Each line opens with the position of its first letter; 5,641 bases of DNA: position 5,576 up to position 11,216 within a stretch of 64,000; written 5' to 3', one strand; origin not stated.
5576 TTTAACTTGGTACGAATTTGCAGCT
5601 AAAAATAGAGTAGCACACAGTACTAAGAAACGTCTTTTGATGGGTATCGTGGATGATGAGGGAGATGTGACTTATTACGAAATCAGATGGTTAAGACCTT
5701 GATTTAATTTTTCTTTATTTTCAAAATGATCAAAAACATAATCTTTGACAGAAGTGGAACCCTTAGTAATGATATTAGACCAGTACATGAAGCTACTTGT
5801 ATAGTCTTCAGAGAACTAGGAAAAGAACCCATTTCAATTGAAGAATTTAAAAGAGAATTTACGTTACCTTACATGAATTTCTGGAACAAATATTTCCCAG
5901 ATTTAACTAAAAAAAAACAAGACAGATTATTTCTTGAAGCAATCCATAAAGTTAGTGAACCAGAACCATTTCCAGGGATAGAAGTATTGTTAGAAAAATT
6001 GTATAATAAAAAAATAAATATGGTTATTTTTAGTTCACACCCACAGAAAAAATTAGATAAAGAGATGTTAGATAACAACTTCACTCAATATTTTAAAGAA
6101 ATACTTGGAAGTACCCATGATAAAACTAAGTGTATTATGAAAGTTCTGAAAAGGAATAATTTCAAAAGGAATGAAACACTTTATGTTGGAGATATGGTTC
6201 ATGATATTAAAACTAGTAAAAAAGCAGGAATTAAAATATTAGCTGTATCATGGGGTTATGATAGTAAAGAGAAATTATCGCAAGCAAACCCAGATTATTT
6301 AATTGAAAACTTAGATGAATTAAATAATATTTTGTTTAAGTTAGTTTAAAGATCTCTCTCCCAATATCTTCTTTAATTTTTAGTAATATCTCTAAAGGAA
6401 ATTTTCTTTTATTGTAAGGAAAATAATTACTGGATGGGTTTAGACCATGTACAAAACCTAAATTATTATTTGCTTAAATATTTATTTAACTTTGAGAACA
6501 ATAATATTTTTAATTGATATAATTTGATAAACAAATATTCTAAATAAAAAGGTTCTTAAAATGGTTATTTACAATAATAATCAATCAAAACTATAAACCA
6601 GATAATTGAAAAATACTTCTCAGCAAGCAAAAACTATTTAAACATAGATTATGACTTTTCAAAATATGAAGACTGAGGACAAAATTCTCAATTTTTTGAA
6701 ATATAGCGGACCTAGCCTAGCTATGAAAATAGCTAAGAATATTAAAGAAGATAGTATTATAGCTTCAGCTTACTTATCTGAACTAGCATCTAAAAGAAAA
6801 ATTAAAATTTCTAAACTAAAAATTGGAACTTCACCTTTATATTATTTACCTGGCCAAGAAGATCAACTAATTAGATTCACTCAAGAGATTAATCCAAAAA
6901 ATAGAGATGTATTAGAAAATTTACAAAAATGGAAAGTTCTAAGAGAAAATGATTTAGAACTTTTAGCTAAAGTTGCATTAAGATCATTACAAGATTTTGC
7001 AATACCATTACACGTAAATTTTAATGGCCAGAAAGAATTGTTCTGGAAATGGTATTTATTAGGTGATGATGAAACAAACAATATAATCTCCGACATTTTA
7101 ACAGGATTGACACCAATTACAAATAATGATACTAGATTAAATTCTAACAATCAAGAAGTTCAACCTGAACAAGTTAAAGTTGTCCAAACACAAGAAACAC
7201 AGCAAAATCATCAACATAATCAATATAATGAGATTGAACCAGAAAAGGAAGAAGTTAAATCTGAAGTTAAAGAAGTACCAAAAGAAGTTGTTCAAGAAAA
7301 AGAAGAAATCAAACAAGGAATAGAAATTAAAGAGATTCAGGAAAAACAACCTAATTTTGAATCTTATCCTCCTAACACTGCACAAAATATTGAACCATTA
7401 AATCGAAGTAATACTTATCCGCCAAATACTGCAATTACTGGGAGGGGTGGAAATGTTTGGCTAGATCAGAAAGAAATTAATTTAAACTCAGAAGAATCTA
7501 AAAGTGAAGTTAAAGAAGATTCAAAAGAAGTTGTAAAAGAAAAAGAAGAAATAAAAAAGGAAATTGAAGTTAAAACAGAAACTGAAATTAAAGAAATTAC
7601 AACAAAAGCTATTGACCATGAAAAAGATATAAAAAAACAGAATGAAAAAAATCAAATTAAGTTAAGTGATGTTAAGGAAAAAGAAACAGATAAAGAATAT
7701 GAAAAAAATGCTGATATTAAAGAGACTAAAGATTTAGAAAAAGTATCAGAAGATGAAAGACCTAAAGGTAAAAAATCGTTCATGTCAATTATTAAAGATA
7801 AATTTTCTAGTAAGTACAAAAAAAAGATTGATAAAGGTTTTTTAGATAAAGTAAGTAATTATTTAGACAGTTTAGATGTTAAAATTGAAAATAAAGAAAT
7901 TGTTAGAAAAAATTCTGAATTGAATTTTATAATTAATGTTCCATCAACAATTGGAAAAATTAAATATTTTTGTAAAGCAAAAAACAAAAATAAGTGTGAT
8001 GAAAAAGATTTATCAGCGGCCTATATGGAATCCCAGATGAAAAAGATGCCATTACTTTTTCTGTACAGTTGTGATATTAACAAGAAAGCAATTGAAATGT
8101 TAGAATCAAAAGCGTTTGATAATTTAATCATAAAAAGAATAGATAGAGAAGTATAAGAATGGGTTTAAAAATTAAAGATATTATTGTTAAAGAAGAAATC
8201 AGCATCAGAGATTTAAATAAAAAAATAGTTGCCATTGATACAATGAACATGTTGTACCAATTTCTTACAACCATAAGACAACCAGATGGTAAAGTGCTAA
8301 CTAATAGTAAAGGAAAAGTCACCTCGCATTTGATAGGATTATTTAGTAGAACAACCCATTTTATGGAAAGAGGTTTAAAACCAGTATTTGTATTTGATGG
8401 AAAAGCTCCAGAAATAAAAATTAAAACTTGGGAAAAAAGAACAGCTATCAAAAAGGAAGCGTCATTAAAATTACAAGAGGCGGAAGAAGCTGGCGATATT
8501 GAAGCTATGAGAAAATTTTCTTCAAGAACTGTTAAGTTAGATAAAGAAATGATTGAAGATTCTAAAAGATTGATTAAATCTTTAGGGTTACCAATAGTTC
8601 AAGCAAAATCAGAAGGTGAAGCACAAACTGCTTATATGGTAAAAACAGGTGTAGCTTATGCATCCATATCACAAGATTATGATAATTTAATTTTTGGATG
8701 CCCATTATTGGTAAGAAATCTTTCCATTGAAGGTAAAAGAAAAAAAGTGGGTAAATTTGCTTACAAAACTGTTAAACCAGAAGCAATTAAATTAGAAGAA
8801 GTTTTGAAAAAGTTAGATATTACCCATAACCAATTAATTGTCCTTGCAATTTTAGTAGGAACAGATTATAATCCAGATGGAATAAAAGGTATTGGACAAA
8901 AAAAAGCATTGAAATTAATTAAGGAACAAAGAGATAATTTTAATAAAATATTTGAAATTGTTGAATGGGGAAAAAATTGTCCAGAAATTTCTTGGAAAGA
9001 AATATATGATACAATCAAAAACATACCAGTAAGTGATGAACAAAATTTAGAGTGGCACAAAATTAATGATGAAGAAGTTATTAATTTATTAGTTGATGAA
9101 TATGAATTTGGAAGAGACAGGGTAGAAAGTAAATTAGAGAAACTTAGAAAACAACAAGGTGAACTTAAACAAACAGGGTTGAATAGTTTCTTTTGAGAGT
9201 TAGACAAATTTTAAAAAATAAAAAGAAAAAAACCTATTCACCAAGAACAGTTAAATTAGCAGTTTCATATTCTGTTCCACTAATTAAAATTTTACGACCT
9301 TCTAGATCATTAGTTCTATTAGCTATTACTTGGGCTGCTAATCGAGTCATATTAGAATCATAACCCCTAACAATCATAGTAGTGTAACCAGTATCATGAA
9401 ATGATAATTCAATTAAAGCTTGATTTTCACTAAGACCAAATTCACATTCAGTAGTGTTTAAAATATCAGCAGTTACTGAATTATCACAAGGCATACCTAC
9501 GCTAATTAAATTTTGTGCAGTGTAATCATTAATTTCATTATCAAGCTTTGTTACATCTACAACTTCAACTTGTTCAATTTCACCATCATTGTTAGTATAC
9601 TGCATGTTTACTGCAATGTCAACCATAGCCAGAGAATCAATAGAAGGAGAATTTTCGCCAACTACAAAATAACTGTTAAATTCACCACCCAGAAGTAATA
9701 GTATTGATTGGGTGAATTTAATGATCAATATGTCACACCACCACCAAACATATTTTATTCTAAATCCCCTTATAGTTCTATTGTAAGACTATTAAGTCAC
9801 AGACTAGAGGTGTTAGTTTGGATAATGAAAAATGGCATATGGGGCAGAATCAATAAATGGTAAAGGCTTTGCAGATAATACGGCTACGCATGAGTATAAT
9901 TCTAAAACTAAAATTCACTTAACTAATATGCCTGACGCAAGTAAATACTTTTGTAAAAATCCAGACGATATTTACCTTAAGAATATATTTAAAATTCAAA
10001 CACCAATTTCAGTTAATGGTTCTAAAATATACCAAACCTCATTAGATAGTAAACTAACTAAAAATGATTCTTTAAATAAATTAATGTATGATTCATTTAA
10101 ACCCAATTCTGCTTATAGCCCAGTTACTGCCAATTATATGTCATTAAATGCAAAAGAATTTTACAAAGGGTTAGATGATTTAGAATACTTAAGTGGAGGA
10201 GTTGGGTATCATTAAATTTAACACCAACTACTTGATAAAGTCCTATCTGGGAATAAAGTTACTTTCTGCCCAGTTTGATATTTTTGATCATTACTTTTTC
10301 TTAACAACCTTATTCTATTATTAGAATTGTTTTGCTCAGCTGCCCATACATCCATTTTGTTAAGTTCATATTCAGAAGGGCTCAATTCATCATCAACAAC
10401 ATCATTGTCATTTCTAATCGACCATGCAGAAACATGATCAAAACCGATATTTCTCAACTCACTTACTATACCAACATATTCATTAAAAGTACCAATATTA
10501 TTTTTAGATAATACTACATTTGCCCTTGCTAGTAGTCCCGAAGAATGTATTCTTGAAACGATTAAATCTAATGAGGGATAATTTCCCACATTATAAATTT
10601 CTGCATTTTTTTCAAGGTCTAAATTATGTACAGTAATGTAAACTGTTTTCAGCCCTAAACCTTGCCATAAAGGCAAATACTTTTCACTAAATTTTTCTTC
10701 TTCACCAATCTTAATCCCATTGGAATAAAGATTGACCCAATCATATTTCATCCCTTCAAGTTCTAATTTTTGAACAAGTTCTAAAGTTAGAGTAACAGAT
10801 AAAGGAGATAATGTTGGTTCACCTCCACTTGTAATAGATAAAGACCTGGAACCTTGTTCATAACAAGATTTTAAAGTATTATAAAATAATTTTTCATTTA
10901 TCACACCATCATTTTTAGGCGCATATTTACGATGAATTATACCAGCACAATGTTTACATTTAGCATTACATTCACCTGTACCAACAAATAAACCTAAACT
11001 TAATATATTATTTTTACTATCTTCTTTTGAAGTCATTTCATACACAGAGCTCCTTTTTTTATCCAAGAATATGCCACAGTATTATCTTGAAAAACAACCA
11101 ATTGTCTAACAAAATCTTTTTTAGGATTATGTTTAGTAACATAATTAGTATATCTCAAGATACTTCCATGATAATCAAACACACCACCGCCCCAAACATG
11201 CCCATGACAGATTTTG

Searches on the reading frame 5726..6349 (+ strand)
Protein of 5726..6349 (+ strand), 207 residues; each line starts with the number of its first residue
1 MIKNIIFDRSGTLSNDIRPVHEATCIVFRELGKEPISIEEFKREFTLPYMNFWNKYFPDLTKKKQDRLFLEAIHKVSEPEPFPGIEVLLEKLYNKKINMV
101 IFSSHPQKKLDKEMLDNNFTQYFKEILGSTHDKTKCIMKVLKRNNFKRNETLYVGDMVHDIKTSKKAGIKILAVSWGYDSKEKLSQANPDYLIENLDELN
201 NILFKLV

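Call 23: search_protein_families(library=pfam, proteins=[window:5726-6349:+], max_evalue=0.001)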
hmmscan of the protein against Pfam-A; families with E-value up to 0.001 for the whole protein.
window:5726-6349:+ (207 aa): 3 families
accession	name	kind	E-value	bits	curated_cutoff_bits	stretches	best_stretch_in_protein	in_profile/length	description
PF13419.12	HAD_2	-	1.1e-27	97.7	23.8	1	5-174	1-178/178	Haloacid dehalogenase-like hydrolase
PF00702.32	Hydrolase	-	5.8e-10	40.3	26.4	1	2-168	1-191/191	haloacid dehalogenase-like hydrolase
PF13242.12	Hydrolase_like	-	2.6e-07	30.9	22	1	139-199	12-75/75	HAD-hyrolase-like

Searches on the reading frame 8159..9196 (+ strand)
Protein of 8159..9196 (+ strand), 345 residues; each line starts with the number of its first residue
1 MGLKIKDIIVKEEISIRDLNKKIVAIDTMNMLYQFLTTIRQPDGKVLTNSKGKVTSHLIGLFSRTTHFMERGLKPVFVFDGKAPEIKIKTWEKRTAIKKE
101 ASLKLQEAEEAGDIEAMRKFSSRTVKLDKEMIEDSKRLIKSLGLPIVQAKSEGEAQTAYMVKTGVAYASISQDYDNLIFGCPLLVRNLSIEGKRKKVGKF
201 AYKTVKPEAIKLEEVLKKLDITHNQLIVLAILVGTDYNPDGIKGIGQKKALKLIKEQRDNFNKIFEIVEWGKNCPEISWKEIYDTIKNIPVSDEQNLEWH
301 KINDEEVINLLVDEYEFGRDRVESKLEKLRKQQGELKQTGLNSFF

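Call 23: search_protein_families(library=pfam, proteins=[window:8159-9196:+], max_evalue=0.001)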
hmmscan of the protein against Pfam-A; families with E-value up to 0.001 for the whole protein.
window:8159-9196:+ (345 aa): 2 families
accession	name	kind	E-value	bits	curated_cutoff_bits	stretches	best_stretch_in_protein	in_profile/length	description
PF00867.23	XPG_I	-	1.4e-26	93.1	24.9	1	143-236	1-89/89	XPG I-region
PF00752.23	XPG_N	-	2.4e-21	76.5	22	1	12-101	17-101/101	XPG N-terminal domain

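Call 26: find_related_loci(query=window:8159-9196:+, collection=genome_contigs, flank=2000)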
Query window:8159-9196:+ (345 aa) in genome_contigs; peptide patterns used: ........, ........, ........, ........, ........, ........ (x = any residue, [..] = any of these).
163 stretches matched a pattern; 88 encode a relative of the query (tblastn E <= 1e-3); the best 80 are kept; 80 distinct loci.
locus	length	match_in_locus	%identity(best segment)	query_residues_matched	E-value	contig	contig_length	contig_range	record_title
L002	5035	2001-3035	71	1-345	5e-166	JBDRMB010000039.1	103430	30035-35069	MAG: archaeon isolate MEGAHIT-group-1.81 k141_1618579, whole genome shotgun sequence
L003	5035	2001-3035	69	1-345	4e-160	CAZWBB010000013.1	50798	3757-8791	MAG TPA_asm: uncultured Methanosarcinales archaeon isolate SRP077602_co2_374 genome assembly, contig: NODE_1025_length_5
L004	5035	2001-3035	70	1-345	2e-157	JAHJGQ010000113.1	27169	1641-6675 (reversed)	MAG: Nanoarchaeota archaeon isolate Modern_marine_glass_biofilm.mb.79 Modern_marine_glas.mb.79_k141_1095113, whole genom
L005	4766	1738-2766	68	1-343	1e-157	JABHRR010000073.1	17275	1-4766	MAG: Candidatus Woesearchaeota archaeon isolate SI039_bin18 k141_1742201, whole genome shotgun sequence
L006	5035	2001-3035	68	1-345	5e-159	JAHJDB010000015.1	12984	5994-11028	MAG: Nanoarchaeota archaeon isolate Modern_marine.mb.327 Modern_marine.mb.327_k141_339024, whole genome shotgun sequence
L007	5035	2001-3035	67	1-345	1e-156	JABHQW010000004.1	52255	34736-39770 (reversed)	MAG: Candidatus Woesearchaeota archaeon isolate SI039_bin115 k141_718623, whole genome shotgun sequence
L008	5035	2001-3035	67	1-345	6e-156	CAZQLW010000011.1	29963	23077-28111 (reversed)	MAG TPA_asm: uncultured Methanosarcinales archaeon isolate SRP077602_co2_353 genome assembly, contig: NODE_2301_length_2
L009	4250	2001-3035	68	1-345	2e-157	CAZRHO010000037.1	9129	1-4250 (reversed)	MAG TPA_asm: uncultured Methanosarcinales archaeon isolate binchicken_co141_112 genome assembly, contig: NODE_28638_leng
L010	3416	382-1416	67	1-345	4e-157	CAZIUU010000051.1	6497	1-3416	MAG TPA_asm: uncultured Methanosarcinales archaeon isolate binchicken_co251_991 genome assembly, contig: NODE_17012_leng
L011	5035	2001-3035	66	1-345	3e-154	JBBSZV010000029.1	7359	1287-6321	MAG: Nanoarchaeota archaeon isolate H41-bin088_1 H41_bin088_1_000000000029, whole genome shotgun sequence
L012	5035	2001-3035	65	1-345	4e-154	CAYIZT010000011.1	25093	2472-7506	MAG TPA_asm: uncultured Methanosarcinales archaeon isolate ERP119705_co9_54 genome assembly, contig: NODE_1946_length_25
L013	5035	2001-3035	66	1-345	5e-154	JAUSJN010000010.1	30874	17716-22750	MAG: Nanoarchaeota archaeon isolate E14_metabat.bin.302 E14_k141_26185, whole genome shotgun sequence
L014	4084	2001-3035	66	1-345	8e-157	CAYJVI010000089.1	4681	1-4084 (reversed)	MAG TPA_asm: uncultured Methanosarcinales archaeon isolate ERP125453_co1_290 genome assembly, contig: NODE_25019_length_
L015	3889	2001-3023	67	1-341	3e-157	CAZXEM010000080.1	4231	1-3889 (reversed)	MAG TPA_asm: uncultured Methanosarcinales archaeon isolate binchicken_co28_250 genome assembly, contig: NODE_14402_lengt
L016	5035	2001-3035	66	1-345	3e-153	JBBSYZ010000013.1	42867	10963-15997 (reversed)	MAG: Nanoarchaeota archaeon isolate H32-bin054_1 H32_bin054_1_000000000013, whole genome shotgun sequence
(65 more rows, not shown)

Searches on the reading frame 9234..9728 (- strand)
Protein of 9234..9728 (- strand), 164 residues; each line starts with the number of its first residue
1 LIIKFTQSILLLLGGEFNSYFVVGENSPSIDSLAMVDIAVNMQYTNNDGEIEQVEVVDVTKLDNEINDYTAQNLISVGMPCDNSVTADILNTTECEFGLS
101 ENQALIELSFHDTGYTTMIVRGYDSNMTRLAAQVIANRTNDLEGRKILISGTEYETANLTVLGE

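Call 23: search_protein_families(library=pfam, proteins=[window:9234-9728:-], max_evalue=0.001)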
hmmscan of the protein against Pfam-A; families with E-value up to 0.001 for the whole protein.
window:9234-9728:- (164 aa): 1 family
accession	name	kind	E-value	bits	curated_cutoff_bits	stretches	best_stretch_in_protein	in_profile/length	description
PF05124.17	S_layer_C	-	5.2e-10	39.7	23.9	1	59-137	96-175/177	S-layer like family, outer domain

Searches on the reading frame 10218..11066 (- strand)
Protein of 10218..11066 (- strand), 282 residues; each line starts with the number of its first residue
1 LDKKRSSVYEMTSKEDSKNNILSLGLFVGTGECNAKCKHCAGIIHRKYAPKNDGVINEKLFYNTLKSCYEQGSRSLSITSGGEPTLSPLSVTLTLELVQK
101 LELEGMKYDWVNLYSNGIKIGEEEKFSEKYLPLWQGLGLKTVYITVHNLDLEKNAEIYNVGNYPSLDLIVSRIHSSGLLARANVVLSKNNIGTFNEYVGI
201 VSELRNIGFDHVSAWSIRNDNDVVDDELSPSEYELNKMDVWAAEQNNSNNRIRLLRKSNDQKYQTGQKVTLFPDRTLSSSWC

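Call 24: search_protein_families(library=pfam, proteins=[window:10218-11066:-], max_evalue=0.001)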
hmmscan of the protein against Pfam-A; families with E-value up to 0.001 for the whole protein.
window:10218-11066:- (282 aa): 1 family
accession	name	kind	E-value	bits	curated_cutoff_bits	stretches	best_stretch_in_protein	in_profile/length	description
PF04055.27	Radical_SAM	-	1.6e-06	28.8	29.5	1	30-157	4-119/166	Radical SAM superfamily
